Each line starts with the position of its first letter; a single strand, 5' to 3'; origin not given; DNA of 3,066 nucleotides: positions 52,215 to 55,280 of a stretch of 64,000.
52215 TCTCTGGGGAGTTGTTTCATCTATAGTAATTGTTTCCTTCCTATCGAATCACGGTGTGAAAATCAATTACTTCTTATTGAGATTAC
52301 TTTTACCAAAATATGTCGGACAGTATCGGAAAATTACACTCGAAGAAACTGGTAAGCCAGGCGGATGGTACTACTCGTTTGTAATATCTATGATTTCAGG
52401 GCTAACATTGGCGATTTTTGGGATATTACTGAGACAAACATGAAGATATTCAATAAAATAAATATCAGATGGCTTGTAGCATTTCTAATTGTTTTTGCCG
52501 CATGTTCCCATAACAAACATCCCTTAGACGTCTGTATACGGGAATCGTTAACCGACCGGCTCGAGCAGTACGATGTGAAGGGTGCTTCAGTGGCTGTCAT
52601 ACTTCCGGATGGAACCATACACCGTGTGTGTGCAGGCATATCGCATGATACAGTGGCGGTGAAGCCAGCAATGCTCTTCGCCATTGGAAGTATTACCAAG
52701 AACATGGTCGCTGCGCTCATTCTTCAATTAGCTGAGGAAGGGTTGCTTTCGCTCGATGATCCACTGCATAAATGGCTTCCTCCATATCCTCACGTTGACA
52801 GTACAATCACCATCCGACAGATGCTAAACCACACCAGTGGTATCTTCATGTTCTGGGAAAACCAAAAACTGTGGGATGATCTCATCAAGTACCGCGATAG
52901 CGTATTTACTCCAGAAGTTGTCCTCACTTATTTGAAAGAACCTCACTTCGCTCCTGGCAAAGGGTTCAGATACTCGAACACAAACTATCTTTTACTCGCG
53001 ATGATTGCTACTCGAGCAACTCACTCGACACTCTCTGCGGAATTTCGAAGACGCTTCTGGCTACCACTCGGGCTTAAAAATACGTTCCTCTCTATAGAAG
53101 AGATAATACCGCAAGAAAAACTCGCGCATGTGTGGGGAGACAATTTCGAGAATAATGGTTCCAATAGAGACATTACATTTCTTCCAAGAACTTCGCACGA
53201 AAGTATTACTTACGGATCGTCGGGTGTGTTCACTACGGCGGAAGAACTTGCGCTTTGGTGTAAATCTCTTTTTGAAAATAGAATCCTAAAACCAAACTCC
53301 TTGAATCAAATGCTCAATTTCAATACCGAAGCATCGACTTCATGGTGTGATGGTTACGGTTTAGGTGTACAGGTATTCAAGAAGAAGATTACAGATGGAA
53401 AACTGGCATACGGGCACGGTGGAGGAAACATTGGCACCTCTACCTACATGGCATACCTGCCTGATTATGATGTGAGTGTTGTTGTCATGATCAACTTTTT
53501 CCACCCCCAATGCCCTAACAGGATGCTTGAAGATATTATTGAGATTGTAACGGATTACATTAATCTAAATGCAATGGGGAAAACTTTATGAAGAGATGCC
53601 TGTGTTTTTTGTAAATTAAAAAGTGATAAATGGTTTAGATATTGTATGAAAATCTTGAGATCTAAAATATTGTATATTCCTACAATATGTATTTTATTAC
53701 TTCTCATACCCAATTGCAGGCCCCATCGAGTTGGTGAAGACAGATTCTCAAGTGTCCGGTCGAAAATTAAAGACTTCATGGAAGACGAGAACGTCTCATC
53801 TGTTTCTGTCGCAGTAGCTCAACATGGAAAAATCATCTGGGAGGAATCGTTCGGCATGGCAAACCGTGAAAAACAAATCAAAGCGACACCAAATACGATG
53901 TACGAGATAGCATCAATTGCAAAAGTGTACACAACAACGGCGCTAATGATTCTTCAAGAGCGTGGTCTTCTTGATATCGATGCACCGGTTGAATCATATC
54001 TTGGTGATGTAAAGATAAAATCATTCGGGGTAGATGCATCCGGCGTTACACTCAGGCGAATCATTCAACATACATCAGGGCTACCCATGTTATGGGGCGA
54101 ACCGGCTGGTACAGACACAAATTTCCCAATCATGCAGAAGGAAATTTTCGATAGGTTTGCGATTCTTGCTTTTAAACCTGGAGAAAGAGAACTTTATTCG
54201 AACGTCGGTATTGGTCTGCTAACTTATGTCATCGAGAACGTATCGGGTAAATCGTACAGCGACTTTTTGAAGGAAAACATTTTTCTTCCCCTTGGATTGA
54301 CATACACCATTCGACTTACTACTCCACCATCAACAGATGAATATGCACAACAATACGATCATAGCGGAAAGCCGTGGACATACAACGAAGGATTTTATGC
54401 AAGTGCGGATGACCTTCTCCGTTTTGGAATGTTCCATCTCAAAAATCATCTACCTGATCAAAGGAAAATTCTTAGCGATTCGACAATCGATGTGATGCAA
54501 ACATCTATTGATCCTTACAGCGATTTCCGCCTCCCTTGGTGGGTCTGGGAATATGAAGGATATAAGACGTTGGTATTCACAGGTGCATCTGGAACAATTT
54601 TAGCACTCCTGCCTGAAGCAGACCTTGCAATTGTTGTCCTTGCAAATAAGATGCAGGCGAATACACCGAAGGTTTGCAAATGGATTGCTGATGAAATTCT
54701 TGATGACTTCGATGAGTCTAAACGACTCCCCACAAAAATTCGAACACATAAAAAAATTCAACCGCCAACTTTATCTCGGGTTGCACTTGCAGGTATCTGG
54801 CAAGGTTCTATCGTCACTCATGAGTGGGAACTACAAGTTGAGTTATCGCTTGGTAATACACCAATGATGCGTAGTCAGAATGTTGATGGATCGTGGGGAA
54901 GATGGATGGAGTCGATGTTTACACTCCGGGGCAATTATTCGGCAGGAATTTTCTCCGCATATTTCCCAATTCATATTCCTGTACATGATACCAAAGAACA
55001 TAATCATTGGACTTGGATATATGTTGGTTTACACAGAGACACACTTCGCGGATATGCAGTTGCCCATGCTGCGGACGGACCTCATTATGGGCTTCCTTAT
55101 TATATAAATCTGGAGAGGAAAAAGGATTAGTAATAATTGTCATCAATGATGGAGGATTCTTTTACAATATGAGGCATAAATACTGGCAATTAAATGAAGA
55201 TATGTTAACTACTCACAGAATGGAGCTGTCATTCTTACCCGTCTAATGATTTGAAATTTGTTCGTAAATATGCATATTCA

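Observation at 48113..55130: YtrA-type regulator with palindromic operator, ABC ATPase, four tandem divergent membrane paralogs and two beta-lactamase-fold hydrolases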

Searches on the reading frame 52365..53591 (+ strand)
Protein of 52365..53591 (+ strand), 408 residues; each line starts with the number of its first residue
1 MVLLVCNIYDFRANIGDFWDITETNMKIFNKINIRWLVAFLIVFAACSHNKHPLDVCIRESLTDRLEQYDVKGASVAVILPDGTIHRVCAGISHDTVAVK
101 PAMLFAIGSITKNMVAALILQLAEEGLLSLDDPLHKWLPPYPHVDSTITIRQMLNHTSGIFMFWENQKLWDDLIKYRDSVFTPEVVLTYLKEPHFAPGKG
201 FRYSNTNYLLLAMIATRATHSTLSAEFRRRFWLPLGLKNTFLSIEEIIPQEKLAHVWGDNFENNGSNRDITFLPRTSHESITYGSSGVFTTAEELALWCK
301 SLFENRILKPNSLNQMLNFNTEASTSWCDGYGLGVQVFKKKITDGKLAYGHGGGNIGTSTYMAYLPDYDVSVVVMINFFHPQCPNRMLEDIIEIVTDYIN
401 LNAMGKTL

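Call 3: search_protein_families(library=pfam, proteins=[window:52365-53591:+], max_evalue=0.01)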
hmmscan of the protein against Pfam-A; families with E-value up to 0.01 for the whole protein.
window:52365-53591:+ (408 aa): 2 families
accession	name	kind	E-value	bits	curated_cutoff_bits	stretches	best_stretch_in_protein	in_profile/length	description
PF00144.29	Beta-lactamase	-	1.6e-55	189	27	1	62-383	5-316/329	Beta-lactamase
PF13354.11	Beta-lactamase2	-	0.0022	17.8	22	0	95-135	11-51/214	Beta-lactamase enzyme family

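Call 4: search_protein_families(library=ncbifam, proteins=[window:52365-53591:+], max_evalue=0.01)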
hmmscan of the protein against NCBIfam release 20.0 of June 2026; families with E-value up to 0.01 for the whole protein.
window:52365-53591:+ (408 aa): 47 families (the best 25 are shown)
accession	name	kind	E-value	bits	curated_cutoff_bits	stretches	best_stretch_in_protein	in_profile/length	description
NF007943.0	PRK10662.1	equivalog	8e-22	77.4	266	1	70-398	49-376/380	D-alanyl-D-alanine-carboxypeptidase/endopeptidase AmpH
NF033085.1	bla_class_C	equivalog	7.8e-18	64.4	415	1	56-246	6-189/356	class C beta-lactamase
NF009622.0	PRK13128.1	equivalog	8.1e-17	60.9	443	1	68-379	19-315/518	D-aminopeptidase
NF041663.1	ampC_Sliq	exception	4e-12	45.7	860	1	36-244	10-206/378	cephalosporin-hydrolyzing class C beta-lactamase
NF045671.1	blaPNC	exception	5.9e-12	45.1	750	1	59-299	50-272/401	PNC family class C beta-lactamase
NF041665.1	blaPSZ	exception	6.4e-12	45.2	850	1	54-321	27-275/379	PSZ family class C beta-lactamase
NF038069.1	blaIDC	exception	7.2e-11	41.6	850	1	62-245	46-222/395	IDC family class C beta-lactamase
NF052559.1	MthAcHydAcmB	equivalog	9.3e-11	41.1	550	2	68-140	21-95/391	methyl acetate hydrolase AcmB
NF012172.1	FOX-MOX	exception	2.7e-10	39.7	700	1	34-245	7-213/382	FOX/MOX family class C beta-lactamase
NF000185.2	BlaEC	exception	3.4e-10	39.4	850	1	40-329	8-280/377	BlaEC family class C beta-lactamase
NF012173.1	CMY2-MIR-ACT-EC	exception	9.1e-10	37.9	680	1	41-321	16-276/380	CMY2/MIR/ACT/EC family class C beta-lactamase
NF000264.2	blaOCH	exception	1e-09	37.9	800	1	44-247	24-220/390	OCH family extended-spectrum class C beta-lactamase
NF050047.1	blaELC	exception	1e-09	37.8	840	1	94-244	121-263/434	ELC family class C beta-lactamase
NF000423.2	blaSRT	exception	1.3e-09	37.7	860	1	36-243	10-205/378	SRT/SST family class C beta-lactamase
NF000519.2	blaPDC_var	exception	1.7e-09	37.4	900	1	63-245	43-219/397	PDC variant family class C beta-lactamase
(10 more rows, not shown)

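Call 41: search_solved_structures(query=window:52440-53591:+, max_evalue=1e-10)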
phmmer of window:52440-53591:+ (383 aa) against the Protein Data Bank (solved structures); distinct sequences matched with E-value up to 1e-10: 19.
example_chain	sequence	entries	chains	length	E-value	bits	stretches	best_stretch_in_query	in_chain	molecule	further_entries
4y7p_A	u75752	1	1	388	6.7e-37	130.4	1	72-360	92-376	Alkaline D-peptidase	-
9s7k_A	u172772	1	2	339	5.6e-36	127.4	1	54-340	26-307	D-alanyl-D-alanine carboxypeptidase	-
3wwx_A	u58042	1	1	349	7.1e-32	113.9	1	80-337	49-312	S12 family peptidase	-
1sde_A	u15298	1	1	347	6.5e-29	104.1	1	47-352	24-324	D-alanyl-D-alanine carboxypeptidase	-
1cef_A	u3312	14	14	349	6.6e-29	104.1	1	47-352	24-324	D-ALANYL-D-ALANINE CARBOXYPEPTIDASE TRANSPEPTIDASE | D-ALANYL-D-ALANINE CARBOXYPEPTIDASE | D-alanyl-D-alanine carboxypeptidase precursor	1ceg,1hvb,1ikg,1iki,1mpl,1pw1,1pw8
2qmi_A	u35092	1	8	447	3.3e-21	78.7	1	37-352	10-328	Pbp related beta-lactamase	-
2dns_A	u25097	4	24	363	2.4e-18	69.3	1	39-231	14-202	D-amino acid amidase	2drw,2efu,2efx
6ksu_A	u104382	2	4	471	1.7e-14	56.6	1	41-352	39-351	Alpha/beta hydrolase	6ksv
9sn1_A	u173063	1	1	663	1.2e-13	53.9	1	73-357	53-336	Beta-lactamase family protein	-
7spn_A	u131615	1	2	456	3.5e-13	52.3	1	38-353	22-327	IS11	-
3tg9_A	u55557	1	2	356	4.3e-13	52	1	79-352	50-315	Penicillin-binding protein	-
3ozh_A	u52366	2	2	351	8.8e-13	51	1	70-355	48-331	beta-lactamase/D-alanine carboxypeptidase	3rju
4gdn_A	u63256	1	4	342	9.7e-13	50.9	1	41-292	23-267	Protein flp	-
5e2h_A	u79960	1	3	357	4.2e-12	48.8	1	33-234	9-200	Beta-lactamase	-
1ci8_A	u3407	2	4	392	4.8e-12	48.6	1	48-220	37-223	PROTEIN (CARBOXYLESTERASE)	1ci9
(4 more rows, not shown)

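Call 71: search_protein_families(library=padloc, proteins=[window:52440-53591:+], max_evalue=0.001)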
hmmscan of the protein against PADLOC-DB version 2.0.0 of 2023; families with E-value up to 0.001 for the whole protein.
window:52440-53591:+ (383 aa): 0 families

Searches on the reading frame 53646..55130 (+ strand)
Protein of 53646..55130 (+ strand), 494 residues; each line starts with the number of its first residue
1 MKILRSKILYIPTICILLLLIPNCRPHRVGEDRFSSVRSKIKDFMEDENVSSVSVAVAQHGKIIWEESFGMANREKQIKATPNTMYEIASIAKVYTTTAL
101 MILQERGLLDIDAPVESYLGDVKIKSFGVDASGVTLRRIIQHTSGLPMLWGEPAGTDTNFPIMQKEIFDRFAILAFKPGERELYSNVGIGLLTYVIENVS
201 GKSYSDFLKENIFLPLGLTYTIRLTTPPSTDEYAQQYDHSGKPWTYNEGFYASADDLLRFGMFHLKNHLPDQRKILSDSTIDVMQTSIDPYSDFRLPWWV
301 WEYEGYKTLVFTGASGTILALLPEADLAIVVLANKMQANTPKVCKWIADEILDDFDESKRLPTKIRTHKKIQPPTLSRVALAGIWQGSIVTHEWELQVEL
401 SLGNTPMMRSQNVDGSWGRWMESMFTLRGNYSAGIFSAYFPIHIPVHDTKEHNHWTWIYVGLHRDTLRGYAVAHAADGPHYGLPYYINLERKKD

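Call 3: search_protein_families(library=pfam, proteins=[window:53646-55130:+], max_evalue=0.01)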
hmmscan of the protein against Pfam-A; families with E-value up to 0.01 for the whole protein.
window:53646-55130:+ (494 aa): 1 family
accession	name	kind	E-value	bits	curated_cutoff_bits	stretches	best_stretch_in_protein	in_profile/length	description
PF00144.29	Beta-lactamase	-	3.3e-59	201.1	27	1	37-341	1-316/329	Beta-lactamase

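Call 4: search_protein_families(library=ncbifam, proteins=[window:53646-55130:+], max_evalue=0.01)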
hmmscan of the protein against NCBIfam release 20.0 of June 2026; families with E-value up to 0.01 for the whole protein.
window:53646-55130:+ (494 aa): 48 families (the best 25 are shown)
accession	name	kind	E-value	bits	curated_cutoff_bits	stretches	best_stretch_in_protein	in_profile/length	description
NF033085.1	bla_class_C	equivalog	5.4e-32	111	415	1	36-253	7-215/356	class C beta-lactamase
NF033575.1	blaRHO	exception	1.1e-22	80.5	825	1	41-239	36-223/380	RHO family class C beta-lactamase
NF033698.1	blaCSA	exception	5.4e-21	75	884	1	40-250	29-229/375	CSA family class C beta-lactamase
NF007943.0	PRK10662.1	equivalog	1.8e-20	72.9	266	1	45-231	45-232/380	D-alanyl-D-alanine-carboxypeptidase/endopeptidase AmpH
NF033700.1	blaCMA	exception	7.4e-20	71.3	887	1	41-250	30-229/375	CMA family class C beta-lactamase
NF002968.0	PRK03642.1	equivalog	4.8e-19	68.5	385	1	50-222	55-241/432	penicillin binding protein PBP4B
NF012102.1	blaDHA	exception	5.2e-19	68.6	800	1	35-239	29-224/379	DHA family class C beta-lactamase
NF000423.2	blaSRT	exception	1.1e-18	67.6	860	1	38-250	29-231/378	SRT/SST family class C beta-lactamase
NF000422.6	blaPDC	exception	1.6e-18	67.1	865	1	37-260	38-261/397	PDC family class C beta-lactamase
NF012173.1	CMY2-MIR-ACT-EC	exception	4.5e-18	65.2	680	1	36-244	30-229/380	CMY2/MIR/ACT/EC family class C beta-lactamase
NF000397.2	blaACC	exception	6.8e-18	64.8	850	1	37-245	34-232/385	ACC family cephalosporin-hydrolyzing class C beta-lactamase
NF045671.1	blaPNC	exception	6.9e-18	64.7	750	1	37-273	49-284/401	PNC family class C beta-lactamase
NF000185.2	BlaEC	exception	1.3e-17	63.8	850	1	13-239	5-221/377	BlaEC family class C beta-lactamase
NF041663.1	ampC_Sliq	exception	2.2e-17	63.1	860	1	38-245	29-226/378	cephalosporin-hydrolyzing class C beta-lactamase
NF033159.0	blaPAC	exception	4.1e-17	62.1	850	1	36-245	30-229/380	PAC family class C beta-lactamase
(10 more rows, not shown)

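Call 42: search_solved_structures(query=window:53646-55130:+, max_evalue=1e-10)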
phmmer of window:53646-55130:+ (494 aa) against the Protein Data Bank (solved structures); distinct sequences matched with E-value up to 1e-10: 105 (the best 60 are shown).
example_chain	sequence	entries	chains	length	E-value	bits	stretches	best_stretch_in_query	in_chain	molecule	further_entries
2qmi_A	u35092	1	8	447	2.4e-28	102.2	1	38-307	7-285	Pbp related beta-lactamase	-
4gdn_A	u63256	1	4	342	1.7e-23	86.2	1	37-348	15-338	Protein flp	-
7v21_A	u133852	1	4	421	5.1e-23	84.7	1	44-247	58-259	Serine beta-lactamase-like protein LACTB, mitochondrial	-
2qz6_A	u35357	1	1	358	2e-22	82.7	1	37-249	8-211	Beta-lactamase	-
7mqn_A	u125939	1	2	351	3.6e-21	78.6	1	42-240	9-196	Beta-lactamase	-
7ulw_A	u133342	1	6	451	3.9e-20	75.1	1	44-146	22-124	Serine beta-lactamase-like protein LACTB, mitochondrial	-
7v1y_A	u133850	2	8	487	4.7e-20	74.9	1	44-146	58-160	Serine beta-lactamase-like protein LACTB, mitochondrial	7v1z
9sn1_A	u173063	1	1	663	7.5e-20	74.2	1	36-285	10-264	Beta-lactamase family protein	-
7spn_A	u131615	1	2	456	1.3e-19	73.4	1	31-352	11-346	IS11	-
6njk_A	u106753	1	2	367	2.2e-19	72.7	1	57-252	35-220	beta-lactamase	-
6k8x_A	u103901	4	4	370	5e-18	68.2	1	36-247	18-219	Beta-lactamase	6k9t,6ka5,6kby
6m5h_A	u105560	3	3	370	1.8e-17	66.4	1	36-247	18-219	Beta-lactamase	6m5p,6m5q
8sdl_A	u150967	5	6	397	2.5e-17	65.9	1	32-260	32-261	Beta-lactamase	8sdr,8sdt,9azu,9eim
6s1s_A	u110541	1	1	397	2.5e-17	65.9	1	32-260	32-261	Beta-lactamase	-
8sdn_A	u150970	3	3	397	2.8e-17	65.7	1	32-260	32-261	Beta-lactamase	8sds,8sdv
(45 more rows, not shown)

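Call 71: search_protein_families(library=padloc, proteins=[window:53646-55130:+], max_evalue=0.001)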
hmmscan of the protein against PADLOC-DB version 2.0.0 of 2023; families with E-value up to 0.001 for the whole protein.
window:53646-55130:+ (494 aa): 0 families
